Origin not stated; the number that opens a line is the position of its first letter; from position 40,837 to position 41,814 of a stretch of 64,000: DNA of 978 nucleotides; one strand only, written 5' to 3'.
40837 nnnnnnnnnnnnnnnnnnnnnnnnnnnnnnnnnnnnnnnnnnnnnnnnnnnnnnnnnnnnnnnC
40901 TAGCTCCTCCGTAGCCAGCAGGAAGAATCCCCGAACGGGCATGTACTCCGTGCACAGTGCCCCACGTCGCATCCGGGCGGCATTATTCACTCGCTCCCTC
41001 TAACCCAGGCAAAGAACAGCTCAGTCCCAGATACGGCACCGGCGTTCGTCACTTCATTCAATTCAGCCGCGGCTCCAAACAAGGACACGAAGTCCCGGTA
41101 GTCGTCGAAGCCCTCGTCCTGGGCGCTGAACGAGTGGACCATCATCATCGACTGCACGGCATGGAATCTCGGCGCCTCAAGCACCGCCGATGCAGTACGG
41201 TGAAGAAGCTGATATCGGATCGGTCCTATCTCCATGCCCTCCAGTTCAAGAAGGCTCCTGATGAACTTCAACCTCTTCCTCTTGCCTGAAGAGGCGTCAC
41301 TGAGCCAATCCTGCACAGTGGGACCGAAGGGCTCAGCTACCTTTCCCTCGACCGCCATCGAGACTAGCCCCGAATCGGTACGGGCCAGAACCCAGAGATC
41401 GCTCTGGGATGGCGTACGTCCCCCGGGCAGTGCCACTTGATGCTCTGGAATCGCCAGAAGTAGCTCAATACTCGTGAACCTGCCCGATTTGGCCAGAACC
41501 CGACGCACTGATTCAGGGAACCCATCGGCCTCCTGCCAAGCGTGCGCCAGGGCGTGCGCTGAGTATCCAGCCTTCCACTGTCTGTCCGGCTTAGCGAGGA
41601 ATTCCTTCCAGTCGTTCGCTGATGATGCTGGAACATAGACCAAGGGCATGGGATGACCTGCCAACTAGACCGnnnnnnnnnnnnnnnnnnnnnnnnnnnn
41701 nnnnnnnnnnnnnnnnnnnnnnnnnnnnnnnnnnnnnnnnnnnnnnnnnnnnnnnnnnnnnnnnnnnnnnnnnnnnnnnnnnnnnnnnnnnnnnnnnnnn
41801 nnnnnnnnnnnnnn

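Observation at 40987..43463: Low-GC four-gene cassette of PD-(D/E)XK-like and HEPN-like unknowns wedged directly behind dnaK: candidate undescribed defence/toxin system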

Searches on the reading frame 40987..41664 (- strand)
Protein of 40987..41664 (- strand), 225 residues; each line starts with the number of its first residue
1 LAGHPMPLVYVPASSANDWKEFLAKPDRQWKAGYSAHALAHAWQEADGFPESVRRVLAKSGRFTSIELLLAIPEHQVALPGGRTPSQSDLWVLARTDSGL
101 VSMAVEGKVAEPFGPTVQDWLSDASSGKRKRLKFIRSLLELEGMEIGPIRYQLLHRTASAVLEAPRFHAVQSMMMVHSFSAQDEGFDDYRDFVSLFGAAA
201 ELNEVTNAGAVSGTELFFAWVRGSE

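Call 3: search_protein_families(library=pfam, proteins=[window:40987-41664:-], max_evalue=1)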
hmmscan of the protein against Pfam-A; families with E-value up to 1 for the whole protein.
window:40987-41664:- (225 aa): 1 family
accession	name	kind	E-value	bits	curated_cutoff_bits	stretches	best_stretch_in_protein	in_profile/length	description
PF22187.2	DUF6946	-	5.9e-88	294.3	27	1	12-224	1-213/214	Domain of unknown function (DUF6946)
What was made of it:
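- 40987..41649 (-): Gene D, 220 aa from ATG 41649 (the maximal ORF starts at TTG 41664), DUF6946. A stand-alone PD-(D/E)XK, EndoMS-like putative restriction endonuclease. Invariant E74, D89 and E106-x-K108. Pfam PF22187 at 5.9e-88 (call 3).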

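Call 4: search_protein_families(library=padloc, proteins=[window:40987-41664:-], max_evalue=1)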
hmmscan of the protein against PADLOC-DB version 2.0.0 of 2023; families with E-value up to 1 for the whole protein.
window:40987-41664:- (225 aa): 0 families

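Call 5: search_protein_families(library=ncbifam, proteins=[window:40987-41664:-], max_evalue=1)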
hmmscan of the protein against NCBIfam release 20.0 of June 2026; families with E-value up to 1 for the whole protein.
window:40987-41664:- (225 aa): 0 families

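Call 7: search_solved_structures(query=window:40987-41664:-, max_evalue=10, show_alignments=2)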
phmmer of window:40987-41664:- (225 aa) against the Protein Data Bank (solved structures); distinct sequences matched with E-value up to 10: 2.
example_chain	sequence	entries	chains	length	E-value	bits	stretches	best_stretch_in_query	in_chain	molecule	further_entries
3ou2_A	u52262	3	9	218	0.029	17.3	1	25-64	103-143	SAM-dependent methyltransferase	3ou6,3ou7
2p7n_A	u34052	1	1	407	0.59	13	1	13-87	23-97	Pathogenicity island 1 effector protein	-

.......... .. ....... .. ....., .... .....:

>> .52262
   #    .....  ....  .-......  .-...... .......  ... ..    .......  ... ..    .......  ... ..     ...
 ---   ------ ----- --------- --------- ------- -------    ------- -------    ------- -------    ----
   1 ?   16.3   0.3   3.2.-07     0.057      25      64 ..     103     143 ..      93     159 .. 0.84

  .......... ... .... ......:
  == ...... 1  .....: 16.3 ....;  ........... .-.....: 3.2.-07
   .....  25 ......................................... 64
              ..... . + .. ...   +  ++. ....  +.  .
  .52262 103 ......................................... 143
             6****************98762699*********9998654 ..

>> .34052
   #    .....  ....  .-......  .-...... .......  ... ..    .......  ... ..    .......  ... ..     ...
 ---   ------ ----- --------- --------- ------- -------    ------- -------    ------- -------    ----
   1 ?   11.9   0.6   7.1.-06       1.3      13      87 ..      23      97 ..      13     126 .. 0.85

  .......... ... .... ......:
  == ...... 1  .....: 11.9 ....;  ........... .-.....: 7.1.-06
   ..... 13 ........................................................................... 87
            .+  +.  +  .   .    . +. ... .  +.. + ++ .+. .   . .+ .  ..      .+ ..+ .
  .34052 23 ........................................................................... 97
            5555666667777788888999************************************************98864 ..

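Call 8: search_protein_families(library=phrogs, proteins=[window:40987-41664:-], max_evalue=1)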
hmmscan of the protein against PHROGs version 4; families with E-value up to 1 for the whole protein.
window:40987-41664:- (225 aa): 1 family
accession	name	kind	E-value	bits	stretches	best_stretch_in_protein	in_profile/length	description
phrog_30446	-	unknown function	0.081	12.5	1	26-100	182-258/486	-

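Call 23: find_homologous_proteins(query=window:40987-41664:-)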
Query window:40987-41664:- (225 aa): 4900 proteins with E <= 0.001 among 5352 candidates; the best 120 are listed.
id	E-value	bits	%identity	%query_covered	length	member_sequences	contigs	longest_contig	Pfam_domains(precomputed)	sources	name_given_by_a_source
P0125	1.7e-139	481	100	96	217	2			PF22187.3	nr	nr:hypothetical protein [Anaerolineae bacterium] NIN93642.1 hypothetical protein [Anaerolineae bacte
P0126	1.7e-103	363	70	100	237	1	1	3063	PF22187.3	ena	-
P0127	2.2e-83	297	61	97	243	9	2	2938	PF22187.3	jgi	jgi:hypothetical protein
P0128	3.3e-82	293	61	97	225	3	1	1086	PF22187.3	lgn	-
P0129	7.6e-81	289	57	98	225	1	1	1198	PF22187.3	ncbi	-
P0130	9.2e-81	289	60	98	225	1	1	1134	PF22187.3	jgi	jgi:hypothetical protein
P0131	1.6e-80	288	57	97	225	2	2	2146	PF22187.3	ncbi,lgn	-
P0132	3.3e-79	284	59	98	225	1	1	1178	PF22187.3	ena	-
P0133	5.3e-79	283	56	97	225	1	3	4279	PF22187.3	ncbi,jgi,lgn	jgi:hypothetical protein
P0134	6.0e-78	279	55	98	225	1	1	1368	PF22187.3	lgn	-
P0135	7.1e-78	279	58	98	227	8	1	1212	PF22187.3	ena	-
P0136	7.5e-78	279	56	98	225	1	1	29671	PF22187.3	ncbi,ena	-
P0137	7.6e-78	279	59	98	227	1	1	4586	PF22187.3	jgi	jgi:uncharacterized protein DUF6946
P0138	8.5e-78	279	55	98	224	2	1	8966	PF22187.3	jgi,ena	-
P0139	8.6e-78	279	59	97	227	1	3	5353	PF22187.3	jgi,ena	-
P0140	1.0e-77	279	60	97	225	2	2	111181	PF22187.3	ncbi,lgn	-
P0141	1.1e-77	279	58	98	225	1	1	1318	PF22187.3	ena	-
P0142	1.2e-77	278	57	98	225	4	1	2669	PF22187.3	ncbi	-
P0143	1.4e-77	278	57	97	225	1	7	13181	PF22187.3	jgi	jgi:hypothetical protein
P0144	2.2e-77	278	59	98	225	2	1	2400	PF22187.3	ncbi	-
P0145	3.7e-77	277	57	98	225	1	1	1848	PF22187.3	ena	-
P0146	3.8e-77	277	58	98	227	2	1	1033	PF22187.3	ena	-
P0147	4.2e-77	277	57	97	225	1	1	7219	PF22187.3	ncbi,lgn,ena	-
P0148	7.9e-77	276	58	97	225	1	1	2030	PF22187.3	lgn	-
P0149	9.6e-77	276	56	97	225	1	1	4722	PF22187.3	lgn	-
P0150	1.0e-76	275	55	98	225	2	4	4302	PF22187.3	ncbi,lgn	-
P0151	1.2e-76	275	55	98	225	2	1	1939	PF22187.3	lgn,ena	-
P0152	1.3e-76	275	55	98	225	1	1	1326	PF22187.3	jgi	-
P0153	1.5e-76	275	53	97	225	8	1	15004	PF22187.3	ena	-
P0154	1.7e-76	275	57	98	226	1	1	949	PF22187.3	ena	-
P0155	2.3e-76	274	56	96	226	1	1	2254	PF22187.3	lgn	-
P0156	2.4e-76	274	56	98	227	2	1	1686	PF22187.3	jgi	-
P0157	2.4e-76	274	55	98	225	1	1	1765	PF22187.3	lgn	-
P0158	3.9e-76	274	55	98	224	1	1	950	PF22187.3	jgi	-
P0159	4.3e-76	273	54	97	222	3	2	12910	PF22187.3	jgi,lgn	jgi:hypothetical protein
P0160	5.2e-76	273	56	98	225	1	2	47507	PF22187.3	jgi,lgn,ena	-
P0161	5.4e-76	273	55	98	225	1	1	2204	PF22187.3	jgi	jgi:hypothetical protein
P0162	6.6e-76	273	55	98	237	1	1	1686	PF22187.3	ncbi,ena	-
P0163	7.3e-76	273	55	98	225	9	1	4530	PF22187.3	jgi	-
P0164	8.9e-76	272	55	98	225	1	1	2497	PF22187.3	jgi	-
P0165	9.5e-76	272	57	96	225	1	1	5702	PF22187.3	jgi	jgi:hypothetical protein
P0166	1.2e-75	272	59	96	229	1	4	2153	PF22187.3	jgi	jgi:hypothetical protein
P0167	1.2e-75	272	57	98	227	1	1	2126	PF22187.3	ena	-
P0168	1.2e-75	272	57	96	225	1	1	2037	PF22187.3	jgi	jgi:hypothetical protein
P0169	1.5e-75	272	55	98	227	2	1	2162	PF22187.3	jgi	-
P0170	1.5e-75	272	56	97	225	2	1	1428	PF22187.3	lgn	-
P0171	1.5e-75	272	56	98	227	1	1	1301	PF22187.3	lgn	-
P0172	1.9e-75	271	58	98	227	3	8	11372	PF22187.3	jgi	jgi:hypothetical protein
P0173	2.1e-75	271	56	96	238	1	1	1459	PF22187.3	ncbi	-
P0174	2.4e-75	271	58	98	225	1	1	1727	PF22187.3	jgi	jgi:hypothetical protein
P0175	3.1e-75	271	56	96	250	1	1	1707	PF22187.3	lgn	-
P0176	4.8e-75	270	57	97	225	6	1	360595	PF22187.3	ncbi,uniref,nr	ncbi:DUF6946 family protein [Azohydromonas aeria]|uniref:DUF6946 family protein n=1 Tax=Azohydromona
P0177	7.0e-75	269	55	97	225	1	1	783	PF22187.3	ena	-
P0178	1.1e-74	269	55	98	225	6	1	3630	PF22187.3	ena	-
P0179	1.2e-74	269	57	96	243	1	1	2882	PF22187.3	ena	-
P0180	1.2e-74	269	57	97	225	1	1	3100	PF22187.3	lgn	-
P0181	1.4e-74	268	57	97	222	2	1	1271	PF22187.3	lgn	-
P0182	1.5e-74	268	56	96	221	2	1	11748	PF22187.3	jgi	-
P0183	1.7e-74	268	56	98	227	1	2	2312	PF22187.3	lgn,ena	-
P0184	2.0e-74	268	54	96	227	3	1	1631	PF22187.3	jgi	jgi:hypothetical protein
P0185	2.4e-74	268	57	97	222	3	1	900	PF22187.3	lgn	-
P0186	2.8e-74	267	55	97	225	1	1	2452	PF22187.3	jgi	-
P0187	2.9e-74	267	55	97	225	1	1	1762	PF22187.3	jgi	jgi:hypothetical protein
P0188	3.5e-74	267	54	98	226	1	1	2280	PF22187.3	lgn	-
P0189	3.7e-74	267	57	97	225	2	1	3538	PF22187.3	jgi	jgi:hypothetical protein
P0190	4.1e-74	267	55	98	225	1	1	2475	PF22187.3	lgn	-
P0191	4.1e-74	267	55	98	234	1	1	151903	PF22187.3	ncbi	ncbi:DUF6946 family protein [Methylomonas sp. MgM2]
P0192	4.1e-74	267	54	98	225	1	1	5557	PF22187.3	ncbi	-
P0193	4.3e-74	267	57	98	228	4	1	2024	PF22187.3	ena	-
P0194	5.7e-74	266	55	98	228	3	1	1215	PF22187.3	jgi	jgi:hypothetical protein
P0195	7.5e-74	266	54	98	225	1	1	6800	PF22187.3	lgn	-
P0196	7.9e-74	266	59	96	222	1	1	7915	PF22187.3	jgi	-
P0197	8.0e-74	266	54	97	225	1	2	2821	PF22187.3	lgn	-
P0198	1.1e-73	266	52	98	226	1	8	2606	PF22187.3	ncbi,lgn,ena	-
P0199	1.1e-73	266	56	97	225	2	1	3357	PF22187.3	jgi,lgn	jgi:hypothetical protein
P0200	1.2e-73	265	55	98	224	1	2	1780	PF22187.3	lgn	-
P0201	1.3e-73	265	56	96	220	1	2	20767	PF22187.3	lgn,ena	-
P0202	1.3e-73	265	56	96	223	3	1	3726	PF22187.3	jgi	jgi:hypothetical protein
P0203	1.5e-73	265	57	97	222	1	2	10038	PF22187.3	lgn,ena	-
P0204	1.5e-73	265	55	98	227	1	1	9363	PF22187.3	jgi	jgi:hypothetical protein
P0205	1.5e-73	265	60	91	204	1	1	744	PF22187.3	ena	-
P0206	1.6e-73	265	54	97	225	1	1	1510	PF22187.3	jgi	jgi:hypothetical protein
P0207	1.6e-73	265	57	96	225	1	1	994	PF22187.3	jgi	jgi:hypothetical protein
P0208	2.0e-73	265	53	98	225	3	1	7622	PF22187.3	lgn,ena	-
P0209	2.1e-73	265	54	96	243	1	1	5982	PF22187.3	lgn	-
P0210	2.1e-73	265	54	97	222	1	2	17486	PF22187.3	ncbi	-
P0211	2.6e-73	264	55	98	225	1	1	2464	PF22187.3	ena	-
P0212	2.7e-73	264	55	98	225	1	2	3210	PF22187.3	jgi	-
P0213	3.4e-73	264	54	98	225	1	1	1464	PF22187.3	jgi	jgi:hypothetical protein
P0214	3.5e-73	264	53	98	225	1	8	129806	PF22187.3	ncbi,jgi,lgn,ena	-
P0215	3.8e-73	264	55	97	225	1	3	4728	PF22187.3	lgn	-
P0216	4.8e-73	263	56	98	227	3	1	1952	PF22187.3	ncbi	-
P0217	5.1e-73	263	54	98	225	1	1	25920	PF22187.3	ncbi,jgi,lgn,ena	ncbi:hypothetical protein ES702_04031 [subsurface metagenome]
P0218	5.3e-73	263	55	98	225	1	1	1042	PF22187.3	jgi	jgi:hypothetical protein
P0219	6.2e-73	263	55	96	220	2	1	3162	PF22187.3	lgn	-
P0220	6.5e-73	263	55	98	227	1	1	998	PF22187.3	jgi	jgi:hypothetical protein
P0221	6.9e-73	263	53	98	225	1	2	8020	PF22187.3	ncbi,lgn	-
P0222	7.4e-73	263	53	98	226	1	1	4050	PF22187.3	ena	-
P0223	7.6e-73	263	55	98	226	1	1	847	PF22187.3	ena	-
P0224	8.0e-73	263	56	97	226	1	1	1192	PF22187.3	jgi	jgi:hypothetical protein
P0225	9.1e-73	263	56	98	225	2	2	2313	PF22187.3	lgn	-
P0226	9.2e-73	263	54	98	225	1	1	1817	PF22187.3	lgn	-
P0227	9.6e-73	262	53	97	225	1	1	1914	PF22187.3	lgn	-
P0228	9.8e-73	262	57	97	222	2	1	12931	PF22187.3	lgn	-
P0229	9.8e-73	262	53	98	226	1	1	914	PF22187.3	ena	-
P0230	9.9e-73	262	53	98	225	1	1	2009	PF22187.3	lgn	-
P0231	1.0e-72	262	56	97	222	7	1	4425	PF22187.3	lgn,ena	-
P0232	1.0e-72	262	55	97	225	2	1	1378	PF22187.3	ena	-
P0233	1.2e-72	262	55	98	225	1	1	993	PF22187.3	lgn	-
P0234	1.3e-72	262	55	98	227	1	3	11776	PF22187.3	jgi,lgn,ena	-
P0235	1.3e-72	262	55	98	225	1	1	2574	PF22187.3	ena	-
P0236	1.3e-72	262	56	97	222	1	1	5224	PF22187.3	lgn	-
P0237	1.4e-72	262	52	100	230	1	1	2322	PF22187.3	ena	-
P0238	1.5e-72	262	53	98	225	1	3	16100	PF22187.3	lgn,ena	-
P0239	1.5e-72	262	56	96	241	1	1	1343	PF22187.3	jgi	jgi:hypothetical protein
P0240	1.6e-72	262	56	97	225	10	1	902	PF22187.3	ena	-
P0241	1.6e-72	262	55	98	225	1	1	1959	PF22187.3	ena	-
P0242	1.7e-72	262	57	96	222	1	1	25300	PF22187.3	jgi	jgi:hypothetical protein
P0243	1.7e-72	262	54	96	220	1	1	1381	PF22187.3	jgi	jgi:hypothetical protein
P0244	1.8e-72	262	54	98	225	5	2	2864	PF22187.3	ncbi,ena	ncbi:MAG: hypothetical protein AAB332_04860 [Planctomycetota bacterium]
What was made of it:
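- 40987..41649 (-): At least 4,900 homologues (call 23).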

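Call 26: find_related_loci(query=A2, collection=metagenome_contigs, flank=6000)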
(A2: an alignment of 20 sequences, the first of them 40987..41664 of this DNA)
Query A2 (225 aa) in metagenome_contigs; peptide patterns used: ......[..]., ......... (x = any residue, [..] = any of these).
600 stretches matched a pattern (row limit reached: there are more); 448 encode a relative of the query (tblastn E <= 1e-3); the best 80 are kept; 80 distinct loci.
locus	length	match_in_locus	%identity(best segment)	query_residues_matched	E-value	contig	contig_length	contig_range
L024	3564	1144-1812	59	3-223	9e-85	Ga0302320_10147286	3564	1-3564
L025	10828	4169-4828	56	6-225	3e-83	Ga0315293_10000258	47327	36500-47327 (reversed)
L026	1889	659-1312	53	6-223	4e-86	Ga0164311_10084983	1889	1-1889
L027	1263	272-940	54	3-225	2e-87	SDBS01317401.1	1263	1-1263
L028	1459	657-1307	56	9-225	1e-85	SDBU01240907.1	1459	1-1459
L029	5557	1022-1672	54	9-225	4e-80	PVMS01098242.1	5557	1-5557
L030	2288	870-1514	55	10-222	1e-82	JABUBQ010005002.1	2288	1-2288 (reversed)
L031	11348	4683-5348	54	5-224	6e-79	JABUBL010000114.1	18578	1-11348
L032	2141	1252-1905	53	6-223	2e-81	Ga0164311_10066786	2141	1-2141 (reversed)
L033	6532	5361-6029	54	6-225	2e-77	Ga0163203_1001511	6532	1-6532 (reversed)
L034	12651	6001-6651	56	5-224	2e-77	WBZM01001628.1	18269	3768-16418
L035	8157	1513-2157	53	9-223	3e-77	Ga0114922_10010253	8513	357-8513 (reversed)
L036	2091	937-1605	53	6-225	1e-79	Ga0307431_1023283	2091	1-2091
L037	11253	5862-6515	56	6-223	5e-77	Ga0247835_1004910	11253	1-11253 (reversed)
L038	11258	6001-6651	53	9-223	9e-77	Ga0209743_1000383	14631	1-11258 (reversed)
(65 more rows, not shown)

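Call 27: find_related_loci(query=A2, collection=viral_contigs, flank=6000)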
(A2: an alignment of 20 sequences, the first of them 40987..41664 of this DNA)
Query A2 (225 aa) in viral_contigs; peptide patterns used: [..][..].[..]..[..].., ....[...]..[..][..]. (x = any residue, [..] = any of these).
48 stretches matched a pattern; 5 encode a relative of the query (tblastn E <= 1e-3); 5 distinct loci.
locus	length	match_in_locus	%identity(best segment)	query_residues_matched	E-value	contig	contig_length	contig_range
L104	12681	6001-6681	47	2-223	1e-62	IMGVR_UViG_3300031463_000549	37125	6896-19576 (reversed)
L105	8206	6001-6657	47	8-222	7e-62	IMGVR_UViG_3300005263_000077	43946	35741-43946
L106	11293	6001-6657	43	8-222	2e-58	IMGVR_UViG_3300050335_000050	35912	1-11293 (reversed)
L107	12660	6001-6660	42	9-225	3e-58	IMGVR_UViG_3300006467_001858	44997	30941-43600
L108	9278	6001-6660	43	8-223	4e-57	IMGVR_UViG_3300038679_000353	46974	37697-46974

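Call 61: search_solved_structures(query=A2, max_evalue=10, show_alignments=2)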
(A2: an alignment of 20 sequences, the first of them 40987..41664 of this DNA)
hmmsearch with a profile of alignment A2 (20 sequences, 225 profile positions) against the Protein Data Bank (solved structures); distinct sequences matched with E-value up to 10: 2.
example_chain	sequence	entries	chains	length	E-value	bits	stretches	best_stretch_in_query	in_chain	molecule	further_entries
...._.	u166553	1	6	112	0.8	12.3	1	75-134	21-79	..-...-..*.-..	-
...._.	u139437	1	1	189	0.92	12.1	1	103-196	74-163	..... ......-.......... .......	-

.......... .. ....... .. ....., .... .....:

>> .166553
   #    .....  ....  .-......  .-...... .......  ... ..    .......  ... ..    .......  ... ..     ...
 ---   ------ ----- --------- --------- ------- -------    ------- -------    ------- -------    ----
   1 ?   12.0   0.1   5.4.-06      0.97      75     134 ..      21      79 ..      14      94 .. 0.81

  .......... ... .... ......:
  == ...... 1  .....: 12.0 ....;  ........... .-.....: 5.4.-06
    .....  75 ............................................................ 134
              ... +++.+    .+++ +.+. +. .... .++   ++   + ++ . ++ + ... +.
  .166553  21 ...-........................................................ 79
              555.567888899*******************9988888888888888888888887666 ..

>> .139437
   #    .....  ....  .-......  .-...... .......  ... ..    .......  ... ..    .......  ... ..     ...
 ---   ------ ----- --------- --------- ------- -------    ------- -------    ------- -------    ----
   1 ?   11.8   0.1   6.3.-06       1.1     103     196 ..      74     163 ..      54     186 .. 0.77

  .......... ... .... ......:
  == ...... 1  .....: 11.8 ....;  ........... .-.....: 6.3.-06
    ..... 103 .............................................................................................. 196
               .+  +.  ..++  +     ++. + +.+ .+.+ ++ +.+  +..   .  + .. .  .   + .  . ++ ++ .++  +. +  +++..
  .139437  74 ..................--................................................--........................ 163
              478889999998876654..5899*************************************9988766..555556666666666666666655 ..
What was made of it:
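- Tried and rejected: Nothing found (call 61).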

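Call 65: search_dna_similar(query=window:40987-41664:-, collection=plasmids, mode=protein, max_rows=40)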
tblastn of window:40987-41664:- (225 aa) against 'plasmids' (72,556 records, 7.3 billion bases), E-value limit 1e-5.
Records with a match: 7; places in all: 8; records where one place covers at least 80% of the query: 5.
Best place of each record, by identity: <60% 7.
By first word of the organism name: Mesorhizobium 3; Salipiger 1; Pararhizobium 1; Priestia 1; Paracoccus 1.
By predicted mobility (MOB-suite, as given by PLSDB): non-mobilizable 4; conjugative 2; mobilizable 1.
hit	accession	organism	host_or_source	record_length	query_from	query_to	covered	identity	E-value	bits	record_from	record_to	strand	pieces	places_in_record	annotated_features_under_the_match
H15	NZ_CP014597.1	Salipiger sp. CCB-MM3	mangrove soil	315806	9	224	96%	47.0%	5e-51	184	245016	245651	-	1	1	hypothetical protein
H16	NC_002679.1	Mesorhizobium japonicum MAFF 303099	-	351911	6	224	97%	43.8%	4e-50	181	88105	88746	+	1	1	hypothetical protein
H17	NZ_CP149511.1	Pararhizobium sp. A13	Aeschynomene indica,cell ...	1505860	9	223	96%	42.1%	3e-47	173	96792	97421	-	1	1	none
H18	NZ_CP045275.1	Priestia megaterium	pure culture,Paper surface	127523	10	225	96%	41.4%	1e-50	183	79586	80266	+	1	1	hypothetical protein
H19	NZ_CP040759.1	Paracoccus liaowanqingii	Tibetan antelope,cell culture,feces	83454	6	223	97%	40.9%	5e-44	164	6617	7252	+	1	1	hypothetical protein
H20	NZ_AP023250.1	Mesorhizobium sp. 131-2-5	Lotus japonicus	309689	87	223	61%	41.0%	6e-22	100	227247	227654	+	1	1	hypothetical protein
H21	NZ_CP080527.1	Mesorhizobium sp. AR07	Oxytropis sp.,Cell culture,root nodule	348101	6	129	55%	43.0%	1e-24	108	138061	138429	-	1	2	hypothetical protein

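Call 71: search_protein_families(library=pfam, alignment_id=A5, max_evalue=0.00001)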
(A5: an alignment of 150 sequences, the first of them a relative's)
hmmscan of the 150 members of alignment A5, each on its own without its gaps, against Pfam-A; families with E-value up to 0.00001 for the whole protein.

A. member 1, L024:173-1054:+ (294 aa): 1 family
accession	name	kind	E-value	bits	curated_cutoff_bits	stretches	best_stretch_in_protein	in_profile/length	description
PF03781.23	FGE-sulfatase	-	1.7e-48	166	23.3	1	68-287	4-253/255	Sulfatase-modifying factor enzyme 1-like domain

B. families by the number of members that match (of 150 scanned): 99 families (the first 25 are shown)
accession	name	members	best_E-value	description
PF00589.27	Phage_integrase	4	6.7e-44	Phage integrase family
PF01555.25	N6_N4_Mtase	2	4.7e-62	DNA methylase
PF03449.20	GreA_GreB_N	2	1.6e-21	Transcription elongation factor, N-terminal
PF01272.25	GreA_GreB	2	4.1e-20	Transcription elongation factor, GreA/GreB, C-term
PF00271.37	Helicase_C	2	1.8e-19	Helicase conserved C-terminal domain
PF13280.12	WYL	2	5.4e-15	WYL domain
PF01381.28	HTH_3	2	1.1e-12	Helix-turn-helix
PF08378.17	NERD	2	9.4e-10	Nuclease-related domain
PF13560.12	HTH_31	2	2.9e-07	Helix-turn-helix domain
PF20208.3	ARPP-1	1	1.9e-100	ARG and Rhodanese-Phosphatase-superfamily-associated Protein domain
PF05275.17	CopB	1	8e-90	Copper resistance protein B precursor (CopB)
PF01875.22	Memo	1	2.1e-83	Memo-like protein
PF00155.27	Aminotran_1_2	1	1.1e-75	Aminotransferase class I and II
PF11463.14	R-HINP1I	1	4.1e-55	R.HinP1I restriction endonuclease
PF11948.15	DUF3465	1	2.1e-52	Protein of unknown function (DUF3465)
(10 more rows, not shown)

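Call 99: search_protein_families(library=pfam, proteins=[L031:5370-5855:+, L031:5855-6280:+], max_evalue=1)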
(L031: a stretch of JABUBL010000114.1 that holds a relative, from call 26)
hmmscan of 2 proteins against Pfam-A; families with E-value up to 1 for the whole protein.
L031:5370-5855:+ (162 aa): 0 families

L031:5855-6280:+ (142 aa): 1 family
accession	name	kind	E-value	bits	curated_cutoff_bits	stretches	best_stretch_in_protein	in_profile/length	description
PF05866.16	RusA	-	0.0011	20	22.8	1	108-128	95-115/124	Endodeoxyribonuclease RusA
